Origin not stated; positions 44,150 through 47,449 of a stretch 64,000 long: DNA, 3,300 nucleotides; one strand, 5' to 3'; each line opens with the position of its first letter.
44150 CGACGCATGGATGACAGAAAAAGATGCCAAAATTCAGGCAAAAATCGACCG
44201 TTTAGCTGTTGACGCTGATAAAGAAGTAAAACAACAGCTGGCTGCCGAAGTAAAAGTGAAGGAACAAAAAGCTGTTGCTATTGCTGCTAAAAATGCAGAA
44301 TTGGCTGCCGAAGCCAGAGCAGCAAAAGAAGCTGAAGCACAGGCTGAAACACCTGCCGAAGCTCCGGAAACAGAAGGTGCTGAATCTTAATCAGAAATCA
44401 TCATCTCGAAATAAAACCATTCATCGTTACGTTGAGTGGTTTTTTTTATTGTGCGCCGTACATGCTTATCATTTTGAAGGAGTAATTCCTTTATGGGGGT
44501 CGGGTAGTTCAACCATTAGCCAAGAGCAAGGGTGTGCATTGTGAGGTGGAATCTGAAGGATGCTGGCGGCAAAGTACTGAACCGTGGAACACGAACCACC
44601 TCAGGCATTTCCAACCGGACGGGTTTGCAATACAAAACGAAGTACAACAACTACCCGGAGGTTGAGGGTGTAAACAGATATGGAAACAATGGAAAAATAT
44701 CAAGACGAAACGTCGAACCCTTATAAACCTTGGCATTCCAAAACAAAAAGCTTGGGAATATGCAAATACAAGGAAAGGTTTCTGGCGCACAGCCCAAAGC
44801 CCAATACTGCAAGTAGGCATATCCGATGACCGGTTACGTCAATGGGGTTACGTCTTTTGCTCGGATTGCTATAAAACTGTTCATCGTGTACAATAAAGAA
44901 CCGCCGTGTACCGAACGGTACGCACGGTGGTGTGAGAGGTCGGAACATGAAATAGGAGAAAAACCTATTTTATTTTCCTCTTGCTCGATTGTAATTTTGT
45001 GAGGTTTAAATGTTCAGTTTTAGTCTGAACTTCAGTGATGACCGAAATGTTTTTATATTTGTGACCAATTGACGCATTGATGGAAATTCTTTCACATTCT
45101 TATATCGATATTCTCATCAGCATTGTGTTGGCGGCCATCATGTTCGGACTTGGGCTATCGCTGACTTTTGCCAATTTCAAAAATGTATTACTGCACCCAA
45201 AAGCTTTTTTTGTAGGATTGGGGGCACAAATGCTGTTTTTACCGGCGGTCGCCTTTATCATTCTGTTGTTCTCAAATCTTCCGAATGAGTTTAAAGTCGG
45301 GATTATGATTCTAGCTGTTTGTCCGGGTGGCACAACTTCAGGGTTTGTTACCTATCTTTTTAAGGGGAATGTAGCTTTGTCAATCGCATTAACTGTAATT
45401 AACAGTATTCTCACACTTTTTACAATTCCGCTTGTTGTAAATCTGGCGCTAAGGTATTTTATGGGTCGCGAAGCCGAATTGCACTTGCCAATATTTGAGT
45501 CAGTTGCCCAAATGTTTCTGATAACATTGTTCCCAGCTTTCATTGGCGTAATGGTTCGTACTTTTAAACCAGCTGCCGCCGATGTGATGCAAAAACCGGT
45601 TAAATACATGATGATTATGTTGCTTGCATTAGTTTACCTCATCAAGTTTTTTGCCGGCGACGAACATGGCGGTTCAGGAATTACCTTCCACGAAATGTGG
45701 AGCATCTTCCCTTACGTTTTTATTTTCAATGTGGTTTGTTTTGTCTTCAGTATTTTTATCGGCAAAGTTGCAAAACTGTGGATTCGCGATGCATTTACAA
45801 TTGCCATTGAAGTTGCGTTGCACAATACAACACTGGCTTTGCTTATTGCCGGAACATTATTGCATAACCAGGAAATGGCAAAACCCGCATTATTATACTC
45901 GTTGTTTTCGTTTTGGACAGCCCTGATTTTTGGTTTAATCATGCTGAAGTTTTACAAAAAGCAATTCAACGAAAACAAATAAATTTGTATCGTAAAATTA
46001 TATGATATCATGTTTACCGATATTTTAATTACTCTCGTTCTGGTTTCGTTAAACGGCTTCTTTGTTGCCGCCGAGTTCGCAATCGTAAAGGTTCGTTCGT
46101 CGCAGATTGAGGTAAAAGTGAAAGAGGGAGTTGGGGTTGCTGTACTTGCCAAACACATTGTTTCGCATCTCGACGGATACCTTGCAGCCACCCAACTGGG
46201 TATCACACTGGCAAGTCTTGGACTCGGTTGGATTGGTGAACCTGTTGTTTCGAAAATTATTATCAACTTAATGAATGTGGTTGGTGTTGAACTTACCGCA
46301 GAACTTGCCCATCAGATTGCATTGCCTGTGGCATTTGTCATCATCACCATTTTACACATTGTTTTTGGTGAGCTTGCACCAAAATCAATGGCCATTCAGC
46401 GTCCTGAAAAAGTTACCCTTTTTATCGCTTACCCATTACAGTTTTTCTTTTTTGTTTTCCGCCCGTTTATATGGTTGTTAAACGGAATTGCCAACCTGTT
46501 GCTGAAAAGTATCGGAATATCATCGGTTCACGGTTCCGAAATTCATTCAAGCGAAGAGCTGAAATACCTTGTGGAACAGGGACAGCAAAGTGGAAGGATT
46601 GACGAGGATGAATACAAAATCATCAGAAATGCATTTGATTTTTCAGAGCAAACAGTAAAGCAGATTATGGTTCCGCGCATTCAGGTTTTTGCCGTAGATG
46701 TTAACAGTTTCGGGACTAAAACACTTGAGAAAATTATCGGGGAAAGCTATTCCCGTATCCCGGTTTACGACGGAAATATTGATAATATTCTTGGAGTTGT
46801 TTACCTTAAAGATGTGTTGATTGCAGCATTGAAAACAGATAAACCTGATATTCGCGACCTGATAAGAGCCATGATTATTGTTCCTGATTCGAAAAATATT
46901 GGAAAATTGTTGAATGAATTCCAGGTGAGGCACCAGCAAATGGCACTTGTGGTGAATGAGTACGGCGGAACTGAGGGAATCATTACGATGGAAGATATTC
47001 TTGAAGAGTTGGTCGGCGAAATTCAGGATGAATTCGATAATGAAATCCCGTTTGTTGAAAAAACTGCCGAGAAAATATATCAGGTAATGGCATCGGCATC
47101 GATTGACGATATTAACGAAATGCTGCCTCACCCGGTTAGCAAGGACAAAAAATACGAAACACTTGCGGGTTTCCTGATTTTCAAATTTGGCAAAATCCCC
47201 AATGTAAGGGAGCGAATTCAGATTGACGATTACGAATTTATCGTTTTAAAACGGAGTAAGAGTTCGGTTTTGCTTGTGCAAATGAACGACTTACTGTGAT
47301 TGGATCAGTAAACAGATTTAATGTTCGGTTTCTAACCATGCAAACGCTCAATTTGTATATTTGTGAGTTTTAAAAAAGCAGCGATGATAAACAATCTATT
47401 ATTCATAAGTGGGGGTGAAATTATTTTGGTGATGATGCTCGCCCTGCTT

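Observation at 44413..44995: ORF-less group IIC intron ribozyme docked behind the rpsP terminator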

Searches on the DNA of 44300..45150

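Call 4: search_rna_families(source=window, start=44300, end=45150, threshold=evalue, max_evalue=10, show_alignments=6)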
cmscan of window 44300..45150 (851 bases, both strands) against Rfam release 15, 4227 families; matches with E-value up to 10: 8.
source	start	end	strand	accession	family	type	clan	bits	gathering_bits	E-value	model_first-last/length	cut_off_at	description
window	44535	44699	+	RF02001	group-II-D1D4-3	Intron;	CL00102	72.1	32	2.6e-14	1-170/170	no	Group II catalytic intron D1-D4-3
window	44899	44973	+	RF00029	Intron_gpII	Intron;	-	38.3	40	7.8e-06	1-77/77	no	Group II catalytic intron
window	44336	44451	+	RF04312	trpB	Cis-reg;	-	22.8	59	1.3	1-107/107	no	trpB ncRNA motif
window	44811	44878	-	RF02296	TtnuCD20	Gene; snRNA; snoRNA; CD-box;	-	19.3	80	2.3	1-66/66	no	Tetrahymena snoRNA TtnuCD20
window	44348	44449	+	RF00515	PyrR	Cis-reg;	-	19.3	54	5.4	1-115/115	no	PyrR binding site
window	44427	44471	-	RF02925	6A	Gene; sRNA;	-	16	41.2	7.1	1-52/52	no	6A RNA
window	44936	44982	+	RF03824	MIR5285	Gene; miRNA;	-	15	88.5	6.2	1-63/63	no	MIR5285 microRNA precursor family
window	44390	44430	-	RF01304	sR5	Gene; snRNA; snoRNA; CD-box;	-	12.5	40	4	1-53/53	no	Small nucleolar RNA sR5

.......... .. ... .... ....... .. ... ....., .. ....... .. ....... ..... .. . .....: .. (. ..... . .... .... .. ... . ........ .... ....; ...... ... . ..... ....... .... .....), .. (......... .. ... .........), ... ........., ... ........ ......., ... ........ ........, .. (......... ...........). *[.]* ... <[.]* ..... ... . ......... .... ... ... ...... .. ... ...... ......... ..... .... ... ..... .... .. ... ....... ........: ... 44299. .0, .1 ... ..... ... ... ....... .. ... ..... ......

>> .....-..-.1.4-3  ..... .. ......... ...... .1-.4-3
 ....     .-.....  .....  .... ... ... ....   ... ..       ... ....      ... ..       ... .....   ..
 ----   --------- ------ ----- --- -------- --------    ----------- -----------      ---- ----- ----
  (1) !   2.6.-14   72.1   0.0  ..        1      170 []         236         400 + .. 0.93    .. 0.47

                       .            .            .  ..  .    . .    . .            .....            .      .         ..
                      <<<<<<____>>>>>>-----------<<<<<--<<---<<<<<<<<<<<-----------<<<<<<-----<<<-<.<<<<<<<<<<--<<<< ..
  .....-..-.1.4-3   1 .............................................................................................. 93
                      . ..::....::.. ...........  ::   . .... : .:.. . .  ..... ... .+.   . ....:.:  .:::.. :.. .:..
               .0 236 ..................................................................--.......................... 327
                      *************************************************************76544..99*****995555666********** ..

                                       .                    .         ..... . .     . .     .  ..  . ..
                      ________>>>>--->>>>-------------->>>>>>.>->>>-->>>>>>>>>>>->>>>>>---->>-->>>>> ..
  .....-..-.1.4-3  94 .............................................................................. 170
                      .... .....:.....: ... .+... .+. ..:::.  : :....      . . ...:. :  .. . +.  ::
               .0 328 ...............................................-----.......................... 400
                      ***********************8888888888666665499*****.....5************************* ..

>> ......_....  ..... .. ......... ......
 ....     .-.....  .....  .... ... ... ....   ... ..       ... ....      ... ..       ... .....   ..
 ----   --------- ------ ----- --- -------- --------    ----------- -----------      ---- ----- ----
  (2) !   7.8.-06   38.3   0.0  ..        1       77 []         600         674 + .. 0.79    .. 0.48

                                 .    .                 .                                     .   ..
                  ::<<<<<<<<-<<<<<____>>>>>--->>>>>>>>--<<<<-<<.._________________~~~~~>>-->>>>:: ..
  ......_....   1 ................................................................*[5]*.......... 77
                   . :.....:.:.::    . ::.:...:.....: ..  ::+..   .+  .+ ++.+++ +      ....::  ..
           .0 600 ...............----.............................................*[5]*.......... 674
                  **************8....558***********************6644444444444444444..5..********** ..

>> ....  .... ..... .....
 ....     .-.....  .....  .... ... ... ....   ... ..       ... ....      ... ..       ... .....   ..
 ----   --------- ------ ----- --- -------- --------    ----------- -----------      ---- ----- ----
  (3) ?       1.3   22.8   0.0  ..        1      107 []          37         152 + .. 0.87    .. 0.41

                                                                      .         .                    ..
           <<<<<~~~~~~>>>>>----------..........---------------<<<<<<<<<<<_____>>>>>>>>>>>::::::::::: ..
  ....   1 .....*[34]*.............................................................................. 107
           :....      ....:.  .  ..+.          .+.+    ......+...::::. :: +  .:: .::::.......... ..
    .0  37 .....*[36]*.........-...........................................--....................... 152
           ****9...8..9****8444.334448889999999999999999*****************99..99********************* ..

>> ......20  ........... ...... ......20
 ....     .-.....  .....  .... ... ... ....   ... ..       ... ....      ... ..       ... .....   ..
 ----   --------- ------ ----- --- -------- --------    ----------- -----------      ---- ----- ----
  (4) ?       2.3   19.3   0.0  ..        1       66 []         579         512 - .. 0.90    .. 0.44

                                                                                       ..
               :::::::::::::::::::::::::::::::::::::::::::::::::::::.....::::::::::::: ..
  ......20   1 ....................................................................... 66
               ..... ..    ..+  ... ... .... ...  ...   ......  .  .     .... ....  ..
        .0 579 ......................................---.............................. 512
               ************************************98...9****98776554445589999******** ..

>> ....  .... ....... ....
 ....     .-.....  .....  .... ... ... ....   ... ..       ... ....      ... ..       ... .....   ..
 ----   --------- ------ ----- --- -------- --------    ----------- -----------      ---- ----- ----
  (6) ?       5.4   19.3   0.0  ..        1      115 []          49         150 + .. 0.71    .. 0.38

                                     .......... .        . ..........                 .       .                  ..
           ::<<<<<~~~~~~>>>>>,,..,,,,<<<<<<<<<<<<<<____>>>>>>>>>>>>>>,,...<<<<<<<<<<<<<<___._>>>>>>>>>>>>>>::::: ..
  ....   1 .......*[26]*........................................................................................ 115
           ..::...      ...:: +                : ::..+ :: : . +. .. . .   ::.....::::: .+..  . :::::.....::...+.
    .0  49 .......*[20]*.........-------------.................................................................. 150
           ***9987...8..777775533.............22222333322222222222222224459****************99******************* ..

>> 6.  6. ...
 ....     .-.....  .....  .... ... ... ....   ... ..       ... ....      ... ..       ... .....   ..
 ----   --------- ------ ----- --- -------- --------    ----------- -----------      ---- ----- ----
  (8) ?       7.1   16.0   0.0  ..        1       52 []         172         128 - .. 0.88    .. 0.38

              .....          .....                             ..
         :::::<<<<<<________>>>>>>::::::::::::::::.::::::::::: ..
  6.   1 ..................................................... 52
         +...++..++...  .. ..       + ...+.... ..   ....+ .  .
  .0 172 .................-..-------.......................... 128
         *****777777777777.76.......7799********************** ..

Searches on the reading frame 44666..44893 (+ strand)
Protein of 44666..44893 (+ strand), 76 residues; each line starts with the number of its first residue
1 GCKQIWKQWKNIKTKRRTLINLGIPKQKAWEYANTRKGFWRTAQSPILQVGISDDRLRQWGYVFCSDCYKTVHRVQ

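Call 30: find_homologous_proteins(query=window:44666-44893:+, max_evalue=0.00001)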
Query seq(76 aa) (76 aa): 9 proteins with E <= 0.00001 among 9 candidates.
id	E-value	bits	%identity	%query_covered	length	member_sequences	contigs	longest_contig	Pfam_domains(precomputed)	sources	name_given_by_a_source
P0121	9.3e-30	120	76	95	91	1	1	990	-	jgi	jgi:RNA-directed DNA polymerase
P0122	6.6e-26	108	68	95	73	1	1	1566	-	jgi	jgi:RNA-directed DNA polymerase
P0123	5.6e-18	82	55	88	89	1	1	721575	-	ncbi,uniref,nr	ncbi:hypothetical protein KQ941_16670 [Paenibacillus xylanexedens]|uniref:group II intron maturase-s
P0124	2.8e-17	80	55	86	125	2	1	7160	PF08388.17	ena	-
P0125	8.4e-17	79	54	88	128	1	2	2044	PF08388.17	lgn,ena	-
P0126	4.4e-16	76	52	88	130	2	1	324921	PF08388.17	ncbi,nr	ncbi:hypothetical protein M6D81_02220 [Paenibacillus sp. J5C_2022]|nr:group II intron maturase-speci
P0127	2.7e-14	71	55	76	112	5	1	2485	PF08388.17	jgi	-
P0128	4.4e-13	67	53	76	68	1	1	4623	-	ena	-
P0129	1.2e-9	56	69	51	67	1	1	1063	-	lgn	-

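Call 31: search_protein_families(library=pfam, proteins=[window:44666-44893:+], max_evalue=1)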
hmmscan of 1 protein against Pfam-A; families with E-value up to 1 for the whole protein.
seq(76 aa): 0 families

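Call 32: find_encoding_contigs(protein=P0121, flank=3000, max_places=5)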
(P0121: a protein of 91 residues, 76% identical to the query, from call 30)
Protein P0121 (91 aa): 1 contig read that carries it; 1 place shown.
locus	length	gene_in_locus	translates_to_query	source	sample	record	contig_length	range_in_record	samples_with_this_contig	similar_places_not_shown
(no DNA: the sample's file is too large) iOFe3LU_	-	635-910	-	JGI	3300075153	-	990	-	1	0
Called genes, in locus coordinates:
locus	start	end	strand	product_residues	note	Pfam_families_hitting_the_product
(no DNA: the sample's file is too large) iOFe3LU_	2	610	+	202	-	?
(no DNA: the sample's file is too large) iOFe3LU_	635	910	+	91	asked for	-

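Call 33: find_encoding_contigs(protein=P0122, flank=3000, max_places=5)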
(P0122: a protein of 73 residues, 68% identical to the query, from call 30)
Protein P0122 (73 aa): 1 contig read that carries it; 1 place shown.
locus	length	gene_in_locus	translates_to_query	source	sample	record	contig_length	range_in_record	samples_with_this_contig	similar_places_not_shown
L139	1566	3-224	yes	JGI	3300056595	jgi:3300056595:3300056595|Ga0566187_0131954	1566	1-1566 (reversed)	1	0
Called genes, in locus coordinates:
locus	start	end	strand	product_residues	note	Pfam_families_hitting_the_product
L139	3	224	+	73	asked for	?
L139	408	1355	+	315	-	PF00781:DAGK_cat, PF19279:YegS_C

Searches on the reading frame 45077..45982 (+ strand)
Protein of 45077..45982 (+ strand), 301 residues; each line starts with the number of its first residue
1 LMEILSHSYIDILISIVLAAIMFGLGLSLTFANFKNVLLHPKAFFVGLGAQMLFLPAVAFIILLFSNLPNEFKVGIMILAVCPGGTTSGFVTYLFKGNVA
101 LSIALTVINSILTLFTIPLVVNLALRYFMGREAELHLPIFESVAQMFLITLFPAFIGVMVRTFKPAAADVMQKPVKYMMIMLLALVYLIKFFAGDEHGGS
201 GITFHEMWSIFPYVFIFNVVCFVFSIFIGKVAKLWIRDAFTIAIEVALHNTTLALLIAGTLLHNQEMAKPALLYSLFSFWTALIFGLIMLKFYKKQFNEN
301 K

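Call 14: find_encoding_contigs(protein=window:45077-45979:+, flank=3000, max_places=10)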
Protein window:45077-45979:+ (301 aa): no gene with exactly this product is on record in the collection.

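Call 23: search_protein_families(library=pfam, proteins=[window:45077-45982:+])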
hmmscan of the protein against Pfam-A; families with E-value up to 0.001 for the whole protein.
window:45077-45982:+ (301 aa): 1 family
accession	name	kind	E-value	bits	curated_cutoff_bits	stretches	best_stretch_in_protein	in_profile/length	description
PF01758.21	SBF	-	3.2e-31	108.9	24.3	1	16-189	2-180/191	Sodium Bile acid symporter family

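Call 54: find_homologous_proteins(query=window:45080-45979:+, max_evalue=1e-60)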
Query window:45080-45979:+ (300 aa): 817 proteins with E <= 1e-60 among 8000 candidates; the best 120 are listed.
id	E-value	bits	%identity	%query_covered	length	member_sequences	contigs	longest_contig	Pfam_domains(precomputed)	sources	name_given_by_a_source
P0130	1.7e-175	600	95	100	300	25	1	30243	PF01758.22,PF13593.12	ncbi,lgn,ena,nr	ncbi:MAG TPA: bile acid:sodium symporter [Prolixibacteraceae bacterium]|nr:bile acid:sodium symporte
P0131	3.2e-164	563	89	100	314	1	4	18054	PF01758.22,PF13593.12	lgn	-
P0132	1.3e-162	558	88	100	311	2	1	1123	PF01758.22,PF13593.12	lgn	-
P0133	6.8e-148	510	80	100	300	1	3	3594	PF01758.22,PF13593.12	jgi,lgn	jgi:BASS family bile acid:Na+ symporter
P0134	7.2e-148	510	79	100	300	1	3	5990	PF01758.22,PF13593.12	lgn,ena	-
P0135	2.1e-147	508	80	100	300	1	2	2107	PF01758.22,PF13593.12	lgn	-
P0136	4.2e-147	507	80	100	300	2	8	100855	PF01758.22,PF13593.12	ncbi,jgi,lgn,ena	-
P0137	5.9e-147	507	81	100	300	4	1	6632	PF01758.22,PF13593.12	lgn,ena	-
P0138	1.0e-145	503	80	100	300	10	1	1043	PF01758.22,PF13593.12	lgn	-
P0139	5.5e-141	487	76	100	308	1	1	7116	PF01758.22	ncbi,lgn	-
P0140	1.4e-137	476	74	100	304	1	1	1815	PF01758.22,PF13593.12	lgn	-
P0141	2.1e-131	456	71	99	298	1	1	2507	PF01758.22,PF13593.12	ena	-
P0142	9.8e-131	454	70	99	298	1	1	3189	PF01758.22,PF13593.12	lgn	-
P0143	1.4e-130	453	71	99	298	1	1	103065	PF03547.24,PF01758.22,PF13593.12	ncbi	-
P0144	1.6e-130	453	70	99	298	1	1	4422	PF03547.24,PF01758.22,PF13593.12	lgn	-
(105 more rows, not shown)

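Call 55: find_encoding_contigs(protein=P0131, flank=4000, max_places=4)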
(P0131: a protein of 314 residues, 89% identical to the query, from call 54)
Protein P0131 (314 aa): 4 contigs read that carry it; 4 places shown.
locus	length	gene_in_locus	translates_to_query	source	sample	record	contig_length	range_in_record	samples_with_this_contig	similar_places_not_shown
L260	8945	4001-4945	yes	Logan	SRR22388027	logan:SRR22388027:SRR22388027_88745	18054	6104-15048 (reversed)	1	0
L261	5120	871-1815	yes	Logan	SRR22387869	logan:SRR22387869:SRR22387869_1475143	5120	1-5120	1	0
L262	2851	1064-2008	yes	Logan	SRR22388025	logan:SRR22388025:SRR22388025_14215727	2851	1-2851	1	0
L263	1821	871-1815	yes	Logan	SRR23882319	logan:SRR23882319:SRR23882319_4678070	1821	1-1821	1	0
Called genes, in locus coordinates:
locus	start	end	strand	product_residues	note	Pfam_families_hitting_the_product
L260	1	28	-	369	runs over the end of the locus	PF02492:cobW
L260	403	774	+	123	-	-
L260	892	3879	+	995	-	PF21760:SecD_1st, PF22599:SecDF_P1_head, PF00873:ACR_tran (weak), PF02355:SecD_SecF_C, PF07549:Sec_GG, PF02355:SecD_SecF_C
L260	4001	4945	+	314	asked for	PF13593:SBF_like, PF01758:SBF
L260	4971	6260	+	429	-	PF01595:CNNM, PF00571:CBS (weak), PF03471:CorC_HlyC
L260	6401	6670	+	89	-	PF02416:TatA_B_E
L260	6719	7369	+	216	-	PF02463:SMC_N (weak), PF00005:ABC_tran, PF13304:AAA_21 (faint)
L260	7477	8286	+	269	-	PF09674:DUF2400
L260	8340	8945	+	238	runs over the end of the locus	PF01170:UPF0020 (weak), PF05175:MTS, PF05971:Methyltransf_10 (weak), PF06325:PrmA, PF13489:Methyltransf_23 (weak), PF13847:Methyltransf_31, PF08241:Methyltransf_11 (weak), PF13649:Methyltransf_25, +2 more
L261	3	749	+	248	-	?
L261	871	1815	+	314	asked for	PF13593:SBF_like, PF01758:SBF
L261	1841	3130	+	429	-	PF01595:CNNM, PF00571:CBS (weak), PF03471:CorC_HlyC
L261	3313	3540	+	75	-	PF02416:TatA_B_E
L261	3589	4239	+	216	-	PF02463:SMC_N (weak), PF00005:ABC_tran, PF13304:AAA_21 (faint)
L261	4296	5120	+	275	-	?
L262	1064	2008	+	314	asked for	PF13593:SBF_like, PF01758:SBF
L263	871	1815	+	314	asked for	PF13593:SBF_like, PF01758:SBF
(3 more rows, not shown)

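Call 56: find_encoding_contigs(protein=P0136, flank=6000, max_places=2)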
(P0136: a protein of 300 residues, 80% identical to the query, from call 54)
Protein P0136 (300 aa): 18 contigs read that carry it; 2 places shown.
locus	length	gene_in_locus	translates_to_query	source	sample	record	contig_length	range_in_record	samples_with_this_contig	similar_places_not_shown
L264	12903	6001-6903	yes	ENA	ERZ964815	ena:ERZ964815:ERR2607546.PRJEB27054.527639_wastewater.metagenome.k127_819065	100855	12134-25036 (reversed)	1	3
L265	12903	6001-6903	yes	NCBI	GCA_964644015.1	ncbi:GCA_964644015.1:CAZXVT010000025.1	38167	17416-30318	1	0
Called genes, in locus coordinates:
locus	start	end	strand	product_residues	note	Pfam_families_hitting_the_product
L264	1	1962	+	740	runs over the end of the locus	PF00403:HMA, PF00122:E1-E2_ATPase, PF00702:Hydrolase, PF08282:Hydrolase_3 (faint)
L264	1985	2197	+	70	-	PF00403:HMA (weak)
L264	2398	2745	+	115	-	-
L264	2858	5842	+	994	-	PF21760:SecD_1st, PF22599:SecDF_P1_head, PF02355:SecD_SecF_C, PF07549:Sec_GG, PF02355:SecD_SecF_C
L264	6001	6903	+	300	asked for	PF13593:SBF_like, PF01758:SBF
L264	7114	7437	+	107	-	-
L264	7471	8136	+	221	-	PF02463:SMC_N (weak), PF00005:ABC_tran, PF13304:AAA_21 (faint)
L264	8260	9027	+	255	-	PF09674:DUF2400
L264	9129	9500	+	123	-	PF13366:PDDEXK_3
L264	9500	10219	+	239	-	PF01596:Methyltransf_3 (weak), PF01170:UPF0020, PF05175:MTS, PF06325:PrmA, PF13847:Methyltransf_31, PF08241:Methyltransf_11 (weak), PF08242:Methyltransf_12 (weak), PF13649:Methyltransf_25, +1 more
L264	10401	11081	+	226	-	PF00970:FAD_binding_6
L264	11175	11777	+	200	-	PF06439:3keto-disac_hyd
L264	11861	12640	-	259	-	PF13715:CarbopepD_reg_2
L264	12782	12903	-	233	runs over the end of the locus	-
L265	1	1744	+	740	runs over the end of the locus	PF00403:HMA, PF00122:E1-E2_ATPase, PF00702:Hydrolase, PF08282:Hydrolase_3 (faint)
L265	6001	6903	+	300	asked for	PF13593:SBF_like, PF01758:SBF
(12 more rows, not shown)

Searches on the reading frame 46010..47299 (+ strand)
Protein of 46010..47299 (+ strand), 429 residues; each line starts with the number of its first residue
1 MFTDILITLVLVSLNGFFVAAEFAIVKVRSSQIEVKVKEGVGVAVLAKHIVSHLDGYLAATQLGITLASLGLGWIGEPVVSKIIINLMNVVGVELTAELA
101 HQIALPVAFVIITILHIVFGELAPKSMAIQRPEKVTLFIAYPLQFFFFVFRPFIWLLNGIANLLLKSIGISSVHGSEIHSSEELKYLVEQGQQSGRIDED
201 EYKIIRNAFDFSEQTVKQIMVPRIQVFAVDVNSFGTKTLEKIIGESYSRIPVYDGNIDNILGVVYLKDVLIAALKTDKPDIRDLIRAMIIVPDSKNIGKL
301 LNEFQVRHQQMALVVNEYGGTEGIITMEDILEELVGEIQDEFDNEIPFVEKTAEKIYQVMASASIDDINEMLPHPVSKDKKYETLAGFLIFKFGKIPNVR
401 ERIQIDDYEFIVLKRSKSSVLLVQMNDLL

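Call 23: search_protein_families(library=pfam, proteins=[window:46010-47299:+])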
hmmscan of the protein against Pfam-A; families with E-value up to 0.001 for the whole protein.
window:46010-47299:+ (429 aa): 3 families
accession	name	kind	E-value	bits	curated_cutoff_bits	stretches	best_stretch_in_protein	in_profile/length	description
PF01595.25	CNNM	-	1.1e-52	178.8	28.4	1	6-201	1-181/181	Cyclin M transmembrane N-terminal domain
PF03471.22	CorC_HlyC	-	2.4e-14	53.5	27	1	351-425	2-77/81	Transporter associated domain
PF00571.33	CBS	-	2.5e-11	44.2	24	1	283-335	3-56/57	CBS domain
